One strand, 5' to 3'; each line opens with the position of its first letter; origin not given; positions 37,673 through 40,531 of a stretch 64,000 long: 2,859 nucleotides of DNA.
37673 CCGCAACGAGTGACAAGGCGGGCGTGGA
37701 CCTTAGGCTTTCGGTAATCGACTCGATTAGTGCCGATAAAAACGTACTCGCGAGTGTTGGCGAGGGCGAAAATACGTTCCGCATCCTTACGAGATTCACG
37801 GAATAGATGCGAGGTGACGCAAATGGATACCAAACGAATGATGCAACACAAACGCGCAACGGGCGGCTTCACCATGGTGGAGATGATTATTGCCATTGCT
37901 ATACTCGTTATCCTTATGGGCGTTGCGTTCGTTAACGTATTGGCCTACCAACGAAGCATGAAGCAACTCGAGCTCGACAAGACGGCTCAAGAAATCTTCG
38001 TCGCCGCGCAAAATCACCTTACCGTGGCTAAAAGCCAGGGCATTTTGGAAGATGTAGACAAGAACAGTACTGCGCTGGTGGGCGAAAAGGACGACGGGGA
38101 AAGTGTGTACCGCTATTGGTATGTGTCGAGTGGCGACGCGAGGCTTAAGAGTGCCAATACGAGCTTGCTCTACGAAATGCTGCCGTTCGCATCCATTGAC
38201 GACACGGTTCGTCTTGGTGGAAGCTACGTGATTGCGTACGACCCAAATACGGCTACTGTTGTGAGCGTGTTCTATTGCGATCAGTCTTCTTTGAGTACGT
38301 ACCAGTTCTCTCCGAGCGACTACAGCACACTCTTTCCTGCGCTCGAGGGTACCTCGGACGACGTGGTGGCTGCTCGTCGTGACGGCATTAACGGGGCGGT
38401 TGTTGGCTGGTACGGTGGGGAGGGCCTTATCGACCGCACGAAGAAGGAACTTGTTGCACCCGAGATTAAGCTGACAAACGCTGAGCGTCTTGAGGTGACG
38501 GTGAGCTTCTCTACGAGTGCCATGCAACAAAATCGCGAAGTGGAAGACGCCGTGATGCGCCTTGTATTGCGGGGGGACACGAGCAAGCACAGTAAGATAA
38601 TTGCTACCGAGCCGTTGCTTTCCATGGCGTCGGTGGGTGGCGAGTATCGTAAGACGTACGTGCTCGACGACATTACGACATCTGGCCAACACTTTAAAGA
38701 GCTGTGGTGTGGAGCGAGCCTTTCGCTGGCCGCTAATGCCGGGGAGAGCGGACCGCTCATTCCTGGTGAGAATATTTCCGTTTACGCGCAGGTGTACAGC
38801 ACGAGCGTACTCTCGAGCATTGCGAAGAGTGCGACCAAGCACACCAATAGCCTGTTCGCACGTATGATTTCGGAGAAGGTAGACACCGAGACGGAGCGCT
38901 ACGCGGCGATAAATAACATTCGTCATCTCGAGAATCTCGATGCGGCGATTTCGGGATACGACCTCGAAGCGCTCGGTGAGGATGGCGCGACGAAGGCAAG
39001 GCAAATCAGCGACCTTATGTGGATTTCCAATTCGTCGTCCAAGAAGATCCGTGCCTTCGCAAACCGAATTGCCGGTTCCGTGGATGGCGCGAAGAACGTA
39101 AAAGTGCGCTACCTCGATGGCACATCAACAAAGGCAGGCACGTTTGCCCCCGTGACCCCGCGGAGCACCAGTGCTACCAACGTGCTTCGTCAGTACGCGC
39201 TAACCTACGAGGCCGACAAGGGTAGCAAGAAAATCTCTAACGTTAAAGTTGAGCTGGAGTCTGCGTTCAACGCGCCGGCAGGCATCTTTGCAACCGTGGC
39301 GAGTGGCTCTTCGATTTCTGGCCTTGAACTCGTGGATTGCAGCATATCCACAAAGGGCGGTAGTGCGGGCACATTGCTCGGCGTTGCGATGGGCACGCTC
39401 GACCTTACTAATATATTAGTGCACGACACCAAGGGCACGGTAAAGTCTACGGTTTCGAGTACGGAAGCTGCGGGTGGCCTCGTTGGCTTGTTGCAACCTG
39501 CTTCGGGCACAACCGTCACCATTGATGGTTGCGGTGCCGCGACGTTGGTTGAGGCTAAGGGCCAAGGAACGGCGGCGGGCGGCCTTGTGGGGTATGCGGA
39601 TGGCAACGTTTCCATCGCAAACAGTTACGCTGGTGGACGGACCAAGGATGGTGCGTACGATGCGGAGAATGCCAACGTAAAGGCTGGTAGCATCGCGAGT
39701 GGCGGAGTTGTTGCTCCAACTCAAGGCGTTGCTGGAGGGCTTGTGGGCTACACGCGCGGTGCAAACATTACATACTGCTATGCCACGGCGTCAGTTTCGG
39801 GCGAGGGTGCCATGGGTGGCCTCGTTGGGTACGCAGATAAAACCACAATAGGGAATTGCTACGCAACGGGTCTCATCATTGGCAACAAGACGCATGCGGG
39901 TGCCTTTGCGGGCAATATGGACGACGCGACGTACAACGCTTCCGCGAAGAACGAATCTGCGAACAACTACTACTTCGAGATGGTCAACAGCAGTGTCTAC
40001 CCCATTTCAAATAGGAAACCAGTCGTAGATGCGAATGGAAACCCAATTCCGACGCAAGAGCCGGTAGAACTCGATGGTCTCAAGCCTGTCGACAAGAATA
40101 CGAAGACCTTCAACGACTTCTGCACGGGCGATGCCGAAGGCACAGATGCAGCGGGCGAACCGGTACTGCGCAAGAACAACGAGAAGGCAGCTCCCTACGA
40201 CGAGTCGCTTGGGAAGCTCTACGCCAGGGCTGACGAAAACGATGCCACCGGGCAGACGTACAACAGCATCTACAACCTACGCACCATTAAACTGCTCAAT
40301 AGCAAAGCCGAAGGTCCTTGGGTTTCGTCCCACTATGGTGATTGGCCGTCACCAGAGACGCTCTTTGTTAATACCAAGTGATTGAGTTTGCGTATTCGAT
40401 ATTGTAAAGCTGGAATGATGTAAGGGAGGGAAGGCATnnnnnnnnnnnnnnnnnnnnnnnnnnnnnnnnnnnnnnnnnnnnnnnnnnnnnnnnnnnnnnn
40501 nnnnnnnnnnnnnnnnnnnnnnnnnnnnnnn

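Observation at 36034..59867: Candidate new system: minor-pilin-like set plus a 5,844-aa lipoprotein plus a GT-C-like membrane protein in one co-oriented block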

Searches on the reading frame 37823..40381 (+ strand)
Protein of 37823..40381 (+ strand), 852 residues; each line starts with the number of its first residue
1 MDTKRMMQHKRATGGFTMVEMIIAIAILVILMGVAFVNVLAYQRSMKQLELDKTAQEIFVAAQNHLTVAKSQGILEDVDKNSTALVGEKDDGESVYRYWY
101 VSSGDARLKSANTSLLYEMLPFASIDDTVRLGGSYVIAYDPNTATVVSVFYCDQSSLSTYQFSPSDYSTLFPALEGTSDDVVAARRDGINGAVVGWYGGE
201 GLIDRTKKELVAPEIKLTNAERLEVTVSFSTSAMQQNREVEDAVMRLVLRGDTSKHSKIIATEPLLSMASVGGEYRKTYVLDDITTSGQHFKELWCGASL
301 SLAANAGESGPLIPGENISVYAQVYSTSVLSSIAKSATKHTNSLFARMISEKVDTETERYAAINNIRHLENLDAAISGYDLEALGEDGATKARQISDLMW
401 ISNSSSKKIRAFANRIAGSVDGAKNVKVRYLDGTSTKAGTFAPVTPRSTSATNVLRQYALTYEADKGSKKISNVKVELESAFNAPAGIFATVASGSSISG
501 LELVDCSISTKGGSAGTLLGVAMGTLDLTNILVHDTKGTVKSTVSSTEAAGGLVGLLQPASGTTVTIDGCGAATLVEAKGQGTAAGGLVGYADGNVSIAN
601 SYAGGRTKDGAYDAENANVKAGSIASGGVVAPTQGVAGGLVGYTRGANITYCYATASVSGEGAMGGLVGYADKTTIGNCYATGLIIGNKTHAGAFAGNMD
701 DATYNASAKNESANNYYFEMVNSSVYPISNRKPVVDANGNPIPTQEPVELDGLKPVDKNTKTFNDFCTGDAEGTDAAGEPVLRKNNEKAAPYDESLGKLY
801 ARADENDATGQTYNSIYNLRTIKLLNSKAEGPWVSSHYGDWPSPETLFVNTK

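Call 5: search_protein_families(library=pfam, proteins=[window:37823-40381:+], max_evalue=0.1)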
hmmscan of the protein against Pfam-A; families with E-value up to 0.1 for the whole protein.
window:37823-40381:+ (852 aa): 2 families
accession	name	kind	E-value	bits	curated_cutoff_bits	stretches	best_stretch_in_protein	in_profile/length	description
PF07581.17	Glug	-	3e-07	30.8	20.5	3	637-659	5-28/28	The GLUG motif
PF07963.17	N_methyl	-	9.9e-06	25.4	21.2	1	11-36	2-27/27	Prokaryotic N-terminal methylation motif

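Call 11: find_homologous_proteins(query=window:37823-40381:+, max_evalue=0.001)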
Query window:37823-40381:+ (852 aa): 695 proteins with E <= 0.001 among 8000 candidates; the best 120 are listed.
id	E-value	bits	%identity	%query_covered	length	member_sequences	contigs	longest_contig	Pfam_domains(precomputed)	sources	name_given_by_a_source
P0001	0.0e+0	1857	99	100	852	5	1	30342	PF07963.18,PF07581.18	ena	-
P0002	0.0e+0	1337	71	100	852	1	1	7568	PF07581.18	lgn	-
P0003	4.2e-216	738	49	100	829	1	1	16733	PF07963.18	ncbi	-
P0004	2.1e-199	683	47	99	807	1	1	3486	PF07963.18,PF07581.18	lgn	-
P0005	1.0e-198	681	47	98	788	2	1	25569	PF07581.18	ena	-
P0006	1.3e-187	644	44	100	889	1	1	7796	PF07963.18,PF07581.18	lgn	-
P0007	3.8e-178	613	43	99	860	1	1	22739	PF07963.18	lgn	-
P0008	5.3e-174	599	43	99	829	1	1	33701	PF07581.18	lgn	-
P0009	2.0e-161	557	42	99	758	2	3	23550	PF07963.18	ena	-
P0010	4.6e-161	556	42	99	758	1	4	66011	PF07963.18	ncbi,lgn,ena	-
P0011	2.3e-141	491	40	99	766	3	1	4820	PF07963.18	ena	-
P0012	2.2e-139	484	39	99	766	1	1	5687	PF07963.18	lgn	-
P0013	1.7e-134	468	40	98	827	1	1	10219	-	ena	-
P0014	1.3e-131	459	40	99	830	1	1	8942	PF07963.18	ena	-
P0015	2.9e-129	451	39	100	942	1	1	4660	PF07963.18,PF07581.18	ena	-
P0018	4.5e-127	444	39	100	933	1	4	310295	PF07963.18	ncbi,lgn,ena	-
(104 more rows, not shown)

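Call 12: find_encoding_contigs(protein=P0018, flank=10000, max_places=2)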
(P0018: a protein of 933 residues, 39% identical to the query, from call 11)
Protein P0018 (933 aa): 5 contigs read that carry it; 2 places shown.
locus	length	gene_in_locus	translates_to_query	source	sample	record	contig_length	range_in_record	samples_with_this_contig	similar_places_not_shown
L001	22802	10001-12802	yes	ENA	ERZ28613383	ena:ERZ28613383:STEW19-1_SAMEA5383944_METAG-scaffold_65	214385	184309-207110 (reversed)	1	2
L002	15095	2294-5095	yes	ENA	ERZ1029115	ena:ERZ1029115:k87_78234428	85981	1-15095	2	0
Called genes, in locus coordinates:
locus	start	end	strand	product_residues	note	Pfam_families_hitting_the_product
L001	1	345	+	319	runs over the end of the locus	PF03116:NQR2_RnfD_RnfE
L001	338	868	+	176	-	PF04205:FMN_bind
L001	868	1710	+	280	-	PF02508:Rnf-Nqr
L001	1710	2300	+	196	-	PF02508:Rnf-Nqr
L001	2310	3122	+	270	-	PF04060:FeS, PF12838:Fer4_7, PF13187:Fer4_9 (weak), PF13237:Fer4_10 (weak), PF14697:Fer4_21, PF00037:Fer4 (weak), PF12837:Fer4_6 (weak), PF12838:Fer4_7, +11 more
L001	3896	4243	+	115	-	PF13744:HTH_37 (weak), PF13560:HTH_31 (weak), PF01381:HTH_3, PF13443:HTH_26 (weak)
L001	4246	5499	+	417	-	PF13657:Couple_hipA, PF07804:HipA_C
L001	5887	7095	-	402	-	-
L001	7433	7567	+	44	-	-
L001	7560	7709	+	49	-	-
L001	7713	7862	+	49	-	PF13744:HTH_37 (weak)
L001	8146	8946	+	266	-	-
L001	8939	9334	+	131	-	-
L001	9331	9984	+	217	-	-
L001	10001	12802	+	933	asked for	PF07963:N_methyl (weak)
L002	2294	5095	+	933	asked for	PF07963:N_methyl (weak)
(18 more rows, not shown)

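Call 13: find_encoding_contigs(protein=P0010, flank=10000, max_places=2)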
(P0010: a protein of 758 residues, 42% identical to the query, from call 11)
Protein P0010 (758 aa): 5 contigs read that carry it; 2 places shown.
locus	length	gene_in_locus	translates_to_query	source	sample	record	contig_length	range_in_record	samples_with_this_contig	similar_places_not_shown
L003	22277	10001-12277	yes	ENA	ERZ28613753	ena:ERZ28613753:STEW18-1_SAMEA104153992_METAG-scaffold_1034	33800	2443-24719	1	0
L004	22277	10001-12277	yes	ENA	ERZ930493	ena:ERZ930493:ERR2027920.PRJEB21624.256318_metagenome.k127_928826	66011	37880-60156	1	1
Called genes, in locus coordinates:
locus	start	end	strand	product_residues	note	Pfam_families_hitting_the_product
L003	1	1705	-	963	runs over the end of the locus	PF00512:HisKA, PF02518:HATPase_c, PF00072:Response_reg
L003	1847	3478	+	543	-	PF03169:OPT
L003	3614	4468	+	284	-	PF00702:Hydrolase (faint), PF05116:S6PP (faint), PF08282:Hydrolase_3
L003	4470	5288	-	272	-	PF01171:ATP_bind_3 (faint)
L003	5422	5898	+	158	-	PF18143:HAD_SAK_2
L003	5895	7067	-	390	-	PF01594:AI-2E_transport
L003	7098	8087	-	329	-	PF14257:DUF4349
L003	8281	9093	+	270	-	-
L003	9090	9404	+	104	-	-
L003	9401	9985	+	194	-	-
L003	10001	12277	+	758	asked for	PF07963:N_methyl (faint)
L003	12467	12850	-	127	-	-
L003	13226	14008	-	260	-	-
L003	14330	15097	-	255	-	-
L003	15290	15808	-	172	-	-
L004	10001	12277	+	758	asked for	PF07963:N_methyl (faint)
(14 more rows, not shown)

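Call 21: find_related_loci(query=A1, collection=genome_contigs, flank=10000)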
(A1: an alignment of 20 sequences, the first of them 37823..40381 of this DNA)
Query A1 (852 aa) in genome_contigs; peptide patterns used: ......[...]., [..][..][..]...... (x = any residue, [..] = any of these).
249 stretches matched a pattern; 213 encode a relative of the query (tblastn E <= 1e-3); the best 80 are kept; 80 distinct loci.
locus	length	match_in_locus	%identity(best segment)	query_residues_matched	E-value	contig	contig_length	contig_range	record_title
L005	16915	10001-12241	42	7-851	0e+0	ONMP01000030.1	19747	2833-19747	uncultured actinobacterium isolate RUG440 genome assembly, contig: scaffold_1600, whole genome shotgun sequence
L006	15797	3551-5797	43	5-851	8e-180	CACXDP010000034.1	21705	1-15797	MAG: uncultured Coriobacteriaceae bacterium isolate RUG11163 genome assembly, contig: RUG11163_asm_34, whole genome shot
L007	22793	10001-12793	39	4-852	3e-159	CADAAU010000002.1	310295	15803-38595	MAG: uncultured Coriobacteriaceae bacterium isolate RUG13125 genome assembly, contig: RUG13125_asm_2, whole genome shotg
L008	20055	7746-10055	38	7-852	3e-141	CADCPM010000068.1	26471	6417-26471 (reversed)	MAG: uncultured Coriobacteriaceae bacterium isolate RUG14867 genome assembly, contig: RUG14867_asm_68, whole genome shot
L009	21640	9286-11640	38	7-852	2e-141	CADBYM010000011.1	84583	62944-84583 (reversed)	MAG: uncultured Coriobacteriaceae bacterium isolate RUG14419 genome assembly, contig: RUG14419_asm_11, whole genome shot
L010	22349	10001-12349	39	7-852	8e-135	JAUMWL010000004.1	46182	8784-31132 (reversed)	MAG: Coriobacteriales bacterium isolate S14M_St_23 NODE_50_length_46182_cov_13.148676, whole genome shotgun sequence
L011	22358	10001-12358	37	6-852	8e-128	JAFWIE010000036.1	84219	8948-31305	MAG: Atopobiaceae bacterium isolate RGIG5762 Sheep_Ileum-4__c1224, whole genome shotgun sequence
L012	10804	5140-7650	36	7-852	1e-126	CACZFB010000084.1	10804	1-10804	MAG: uncultured Coriobacteriaceae bacterium isolate RUG12554 genome assembly, contig: RUG12554_asm_84, whole genome shot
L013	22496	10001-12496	35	7-852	6e-121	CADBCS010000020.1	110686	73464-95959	MAG: uncultured Coriobacteriaceae bacterium isolate RUG13846 genome assembly, contig: RUG13846_asm_20, whole genome shot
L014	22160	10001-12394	36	2-851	3e-110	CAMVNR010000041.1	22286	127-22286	MAG TPA_asm: uncultured Lachnospiraceae bacterium isolate SRR8387716_bin.58_metaWRAP_v1.3_MAG genome assembly, contig: E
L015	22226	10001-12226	35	6-850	1e-103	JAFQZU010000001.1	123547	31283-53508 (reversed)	MAG: Lachnospiraceae bacterium isolate RGIG2300 Goat_Duodenum.Co__c94430, whole genome shotgun sequence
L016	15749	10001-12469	34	1-851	5e-102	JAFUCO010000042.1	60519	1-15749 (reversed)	MAG: Blautia sp. isolate RGIG4371 Roe_deer_Jejunum.Co__c122241, whole genome shotgun sequence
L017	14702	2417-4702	35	5-851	1e-101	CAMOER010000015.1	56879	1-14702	MAG: uncultured Lachnospiraceae bacterium isolate SRR873602_bin.48_metaWRAP_v1.3_MAG genome assembly, contig: NODE_680_l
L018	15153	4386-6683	35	11-850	1e-100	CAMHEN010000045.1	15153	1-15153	MAG: uncultured Clostridia bacterium isolate SRR11784279_bin.39_metaWRAP_v1.3_MAG genome assembly, contig: ERZ12202740.6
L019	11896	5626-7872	33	10-850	4e-100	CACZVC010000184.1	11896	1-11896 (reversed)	MAG: uncultured Ruminococcus sp. isolate RUG12975 genome assembly, contig: RUG12975_asm_184, whole genome shotgun sequen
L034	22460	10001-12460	33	11-850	2e-92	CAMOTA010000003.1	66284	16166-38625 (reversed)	MAG: uncultured Eggerthellaceae bacterium isolate SRR873604_bin.47_metaWRAP_v1.3_MAG genome assembly, contig: NODE_369_l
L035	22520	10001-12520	33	7-850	5e-92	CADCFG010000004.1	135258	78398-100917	MAG: uncultured Clostridiales bacterium isolate RUG14601 genome assembly, contig: RUG14601_asm_4, whole genome shotgun s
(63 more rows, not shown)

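Call 27: search_protein_families(library=ncbifam, proteins=[window:37823-40381:+], max_evalue=0.1)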
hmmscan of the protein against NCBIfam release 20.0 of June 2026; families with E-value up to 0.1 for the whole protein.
window:37823-40381:+ (852 aa): 10 families
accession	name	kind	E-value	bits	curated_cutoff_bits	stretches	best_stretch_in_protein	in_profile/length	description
NF041775.1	typeIV_PilA_Myxo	equivalog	5.4e-05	23.2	400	1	13-66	10-62/214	type IV pilin protein PilA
NF041013.1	T4P_ComGE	equivalog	0.0002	21.4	49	1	15-74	5-61/83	competence type IV pilus minor pilin ComGE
TIGR02532.1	IV_pilin_GFxxxE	domain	0.00044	20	16.3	1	14-35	2-23/24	prepilin-type N-terminal cleavage/methylation domain-containing protein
NF007862.0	PRK10574.1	equivalog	0.0088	16.2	138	1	14-57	5-45/145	prepilin peptidase-dependent pilin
NF007800.0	PRK10506.1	equivalog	0.025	14.4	158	1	11-58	6-50/163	prepilin peptidase-dependent protein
NF040999.1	pilin_ComGC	equivalog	0.031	14.5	75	1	15-47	3-35/84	competence type IV pilus major pilin ComGC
NF041002.1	pilin_ComGF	equivalog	0.035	14.3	80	1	15-53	3-41/139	competence type IV pilus minor pilin ComGF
TIGR01708.2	typeII_sec_gspH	equivalog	0.041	13.9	80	1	15-61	3-46/169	type II secretion system minor pseudopilin GspH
NF052267.1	inact_TG_RloB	exception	0.061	12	900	0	228-295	162-226/508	osmotic stress tolerance membrane protein RloB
NF007848.0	PRK10557.1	equivalog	0.072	12.4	120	0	7-62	4-63/192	prepilin peptidase-dependent protein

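Call 35: search_protein_families(library=pfam, proteins=[L035:12579-14327:+, L034:12706-14394:+], max_evalue=0.001)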
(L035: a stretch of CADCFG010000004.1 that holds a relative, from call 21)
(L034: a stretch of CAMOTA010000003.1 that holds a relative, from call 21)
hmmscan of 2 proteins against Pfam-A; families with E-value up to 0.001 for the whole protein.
L035:12579-14327:+ (582 aa): 3 families
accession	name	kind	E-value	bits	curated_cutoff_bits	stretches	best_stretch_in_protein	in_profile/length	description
PF00437.27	T2SSE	-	2.4e-129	431.7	24.9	1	193-576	3-370/370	Type II/IV secretion system protein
PF05157.20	MshEN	-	1.2e-19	70.5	23.1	1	71-158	1-89/90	MshEN domain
PF13173.12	AAA_14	-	0.00019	21.9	27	0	332-376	2-47/129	AAA domain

L034:12706-14394:+ (562 aa): 3 families
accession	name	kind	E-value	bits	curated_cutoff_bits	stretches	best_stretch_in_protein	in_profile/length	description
PF00437.27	T2SSE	-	1.8e-128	428.8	24.9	1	173-556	2-370/370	Type II/IV secretion system protein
PF05157.20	MshEN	-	4.3e-21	75.1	23.1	1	58-145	1-89/90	MshEN domain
PF13401.12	AAA_22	-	0.00014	22.6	27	1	311-365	3-41/130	AAA domain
